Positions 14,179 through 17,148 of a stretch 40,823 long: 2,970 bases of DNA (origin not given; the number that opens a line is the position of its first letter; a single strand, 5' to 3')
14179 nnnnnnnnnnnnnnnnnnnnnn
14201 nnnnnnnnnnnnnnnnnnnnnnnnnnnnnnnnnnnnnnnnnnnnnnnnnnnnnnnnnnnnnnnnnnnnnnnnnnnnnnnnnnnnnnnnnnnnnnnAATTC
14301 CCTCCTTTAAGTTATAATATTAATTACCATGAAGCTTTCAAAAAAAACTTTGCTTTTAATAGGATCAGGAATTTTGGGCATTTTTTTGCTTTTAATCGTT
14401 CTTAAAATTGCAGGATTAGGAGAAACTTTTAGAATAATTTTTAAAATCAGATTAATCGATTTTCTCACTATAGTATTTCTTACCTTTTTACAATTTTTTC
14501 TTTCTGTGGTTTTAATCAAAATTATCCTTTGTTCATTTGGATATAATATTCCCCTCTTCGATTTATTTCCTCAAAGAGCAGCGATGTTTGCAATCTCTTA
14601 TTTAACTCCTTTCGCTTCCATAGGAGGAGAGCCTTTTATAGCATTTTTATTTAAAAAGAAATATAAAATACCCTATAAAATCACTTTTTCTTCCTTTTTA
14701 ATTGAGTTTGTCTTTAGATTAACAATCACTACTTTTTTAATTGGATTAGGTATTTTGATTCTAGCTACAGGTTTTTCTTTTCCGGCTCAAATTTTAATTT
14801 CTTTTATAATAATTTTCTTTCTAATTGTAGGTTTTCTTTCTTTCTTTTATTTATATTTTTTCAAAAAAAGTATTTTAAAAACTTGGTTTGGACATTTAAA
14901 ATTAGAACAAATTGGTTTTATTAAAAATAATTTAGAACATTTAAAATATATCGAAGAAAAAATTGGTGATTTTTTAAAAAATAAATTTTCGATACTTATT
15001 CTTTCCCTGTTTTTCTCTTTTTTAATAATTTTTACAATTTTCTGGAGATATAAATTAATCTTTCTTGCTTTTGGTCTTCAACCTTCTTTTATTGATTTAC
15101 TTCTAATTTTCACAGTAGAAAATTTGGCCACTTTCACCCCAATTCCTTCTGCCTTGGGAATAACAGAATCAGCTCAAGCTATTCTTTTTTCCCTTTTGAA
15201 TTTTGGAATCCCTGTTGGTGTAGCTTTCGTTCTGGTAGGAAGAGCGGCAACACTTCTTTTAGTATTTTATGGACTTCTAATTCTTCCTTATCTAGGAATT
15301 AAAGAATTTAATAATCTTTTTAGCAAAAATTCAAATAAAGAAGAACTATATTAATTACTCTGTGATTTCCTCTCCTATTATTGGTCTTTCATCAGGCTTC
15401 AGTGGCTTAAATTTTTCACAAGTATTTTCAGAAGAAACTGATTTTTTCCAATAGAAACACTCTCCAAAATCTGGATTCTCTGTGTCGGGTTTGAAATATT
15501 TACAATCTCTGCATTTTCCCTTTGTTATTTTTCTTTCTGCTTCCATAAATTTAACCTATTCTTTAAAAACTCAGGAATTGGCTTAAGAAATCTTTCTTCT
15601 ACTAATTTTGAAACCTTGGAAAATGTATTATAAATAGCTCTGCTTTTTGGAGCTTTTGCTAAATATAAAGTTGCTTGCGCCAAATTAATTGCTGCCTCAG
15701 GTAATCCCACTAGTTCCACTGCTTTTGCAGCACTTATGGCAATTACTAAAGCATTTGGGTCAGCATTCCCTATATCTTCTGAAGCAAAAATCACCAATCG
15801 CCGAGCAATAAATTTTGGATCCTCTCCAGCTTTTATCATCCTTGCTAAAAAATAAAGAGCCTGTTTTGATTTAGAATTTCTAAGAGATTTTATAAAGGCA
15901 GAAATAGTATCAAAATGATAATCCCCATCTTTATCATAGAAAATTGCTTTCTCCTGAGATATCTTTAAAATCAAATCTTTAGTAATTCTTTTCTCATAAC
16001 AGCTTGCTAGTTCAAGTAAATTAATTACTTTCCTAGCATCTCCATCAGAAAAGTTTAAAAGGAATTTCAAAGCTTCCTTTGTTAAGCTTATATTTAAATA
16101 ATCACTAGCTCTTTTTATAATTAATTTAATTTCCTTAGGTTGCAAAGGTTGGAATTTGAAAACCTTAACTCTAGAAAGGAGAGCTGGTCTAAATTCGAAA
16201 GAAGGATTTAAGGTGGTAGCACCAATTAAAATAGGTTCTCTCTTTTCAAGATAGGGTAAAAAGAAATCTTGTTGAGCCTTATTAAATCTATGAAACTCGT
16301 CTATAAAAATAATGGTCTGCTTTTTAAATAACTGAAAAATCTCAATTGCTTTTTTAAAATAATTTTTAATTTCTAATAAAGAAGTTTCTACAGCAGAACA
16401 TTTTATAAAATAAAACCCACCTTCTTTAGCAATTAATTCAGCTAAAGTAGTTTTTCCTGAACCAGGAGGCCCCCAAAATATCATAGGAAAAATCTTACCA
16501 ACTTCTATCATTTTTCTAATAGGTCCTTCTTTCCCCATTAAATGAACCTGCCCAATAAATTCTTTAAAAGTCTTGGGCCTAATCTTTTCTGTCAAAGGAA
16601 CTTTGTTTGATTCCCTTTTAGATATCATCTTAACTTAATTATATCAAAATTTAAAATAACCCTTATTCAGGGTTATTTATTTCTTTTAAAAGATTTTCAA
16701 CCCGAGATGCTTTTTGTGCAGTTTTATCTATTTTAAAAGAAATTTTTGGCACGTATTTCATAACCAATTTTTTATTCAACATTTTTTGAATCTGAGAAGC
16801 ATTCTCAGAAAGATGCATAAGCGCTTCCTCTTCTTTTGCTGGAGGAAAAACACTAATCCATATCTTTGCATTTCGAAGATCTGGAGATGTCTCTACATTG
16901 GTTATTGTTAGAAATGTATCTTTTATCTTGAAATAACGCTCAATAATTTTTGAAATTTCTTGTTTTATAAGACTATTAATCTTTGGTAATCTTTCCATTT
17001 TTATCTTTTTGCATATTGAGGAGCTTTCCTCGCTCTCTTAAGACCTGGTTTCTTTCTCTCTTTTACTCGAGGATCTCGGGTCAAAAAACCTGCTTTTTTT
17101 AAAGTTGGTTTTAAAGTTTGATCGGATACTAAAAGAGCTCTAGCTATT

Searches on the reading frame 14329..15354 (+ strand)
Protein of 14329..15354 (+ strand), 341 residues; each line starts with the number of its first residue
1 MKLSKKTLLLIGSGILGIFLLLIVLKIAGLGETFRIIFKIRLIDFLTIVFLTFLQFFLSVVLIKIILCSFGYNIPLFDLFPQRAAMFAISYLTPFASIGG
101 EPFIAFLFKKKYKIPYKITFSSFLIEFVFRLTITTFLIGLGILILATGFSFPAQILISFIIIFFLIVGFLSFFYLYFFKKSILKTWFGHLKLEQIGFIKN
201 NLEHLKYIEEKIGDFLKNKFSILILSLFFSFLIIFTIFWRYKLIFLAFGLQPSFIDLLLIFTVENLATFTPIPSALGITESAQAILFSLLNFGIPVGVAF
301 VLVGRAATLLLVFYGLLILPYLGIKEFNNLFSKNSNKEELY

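Call 8: search_protein_families(library=pfam, proteins=[window:14329-15354:+], max_evalue=0.001)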
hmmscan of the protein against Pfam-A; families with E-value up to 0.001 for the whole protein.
window:14329-15354:+ (341 aa): 1 family
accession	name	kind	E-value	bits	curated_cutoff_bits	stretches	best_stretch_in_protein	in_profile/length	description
PF03706.18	LPG_synthase_TM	-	2.5e-29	103.1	33.4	1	15-312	7-298/302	Lysylphosphatidylglycerol synthase TM region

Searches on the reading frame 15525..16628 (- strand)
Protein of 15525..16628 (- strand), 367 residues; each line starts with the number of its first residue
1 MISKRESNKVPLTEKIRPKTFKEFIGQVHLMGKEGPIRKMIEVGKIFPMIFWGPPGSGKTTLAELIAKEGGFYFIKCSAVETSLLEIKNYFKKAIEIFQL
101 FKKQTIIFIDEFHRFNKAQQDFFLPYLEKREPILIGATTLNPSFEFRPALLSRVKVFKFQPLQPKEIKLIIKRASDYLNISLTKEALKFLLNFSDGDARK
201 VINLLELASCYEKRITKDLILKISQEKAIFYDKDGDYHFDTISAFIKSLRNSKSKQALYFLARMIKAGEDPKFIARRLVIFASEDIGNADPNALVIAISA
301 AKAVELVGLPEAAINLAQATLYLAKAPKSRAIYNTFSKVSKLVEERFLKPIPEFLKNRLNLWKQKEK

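Call 8: search_protein_families(library=pfam, proteins=[window:15525-16628:-], max_evalue=0.001)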
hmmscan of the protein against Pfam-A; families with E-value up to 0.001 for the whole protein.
window:15525-16628:- (367 aa): 11 families
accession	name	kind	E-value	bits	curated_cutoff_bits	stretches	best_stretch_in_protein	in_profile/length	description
PF12002.13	MgsA_C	-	2.8e-40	138.4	27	1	252-358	2-108/167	MgsA AAA+ ATPase C terminal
PF16193.11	AAA_assoc_2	-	3.1e-22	79.1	34.3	1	179-250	4-81/81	AAA C-terminal domain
PF00004.35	AAA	-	1.9e-17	64.4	21.2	1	49-157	1-126/131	ATPase family associated with various cellular activities (AAA)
PF05496.18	RuvB_N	-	9.9e-12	45.3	27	1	16-130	1-111/159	Holliday junction DNA helicase RuvB P-loop domain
PF13173.12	AAA_14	-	6.8e-07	29.8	27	1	49-167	5-128/129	AAA domain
PF07728.20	AAA_5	-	8.1e-06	26.3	22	1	49-132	2-95/139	AAA domain (dynein-related subfamily)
PF20720.3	nSTAND3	-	0.00029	21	27.2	0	50-112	21-74/155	Novel STAND NTPase 3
PF13191.12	AAA_16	-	0.00034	21.6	32.6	0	52-82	30-63/167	AAA ATPase domain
PF13238.12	AAA_18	-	0.00046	21.1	29.4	1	52-133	4-75/128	AAA domain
PF13671.12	AAA_33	-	0.00046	20.9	27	1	50-142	3-82/143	AAA domain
PF06068.19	TIP49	-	0.00065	19.4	23.8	0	21-107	23-109/347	TIP49 P-loop domain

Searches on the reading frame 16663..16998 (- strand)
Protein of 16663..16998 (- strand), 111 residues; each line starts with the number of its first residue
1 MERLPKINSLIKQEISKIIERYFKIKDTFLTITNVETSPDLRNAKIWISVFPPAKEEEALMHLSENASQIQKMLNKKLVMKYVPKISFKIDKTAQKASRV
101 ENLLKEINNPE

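Call 72: search_protein_families(library=pfam, proteins=[window:16663-16998:-], max_evalue=0.001)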
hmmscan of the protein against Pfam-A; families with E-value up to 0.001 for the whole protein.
window:16663-16998:- (111 aa): 1 family
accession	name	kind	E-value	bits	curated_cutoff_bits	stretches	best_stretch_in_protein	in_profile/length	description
PF02033.23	RBFA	-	7.9e-25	87.6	34.7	1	5-104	3-105/105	Ribosome-binding factor A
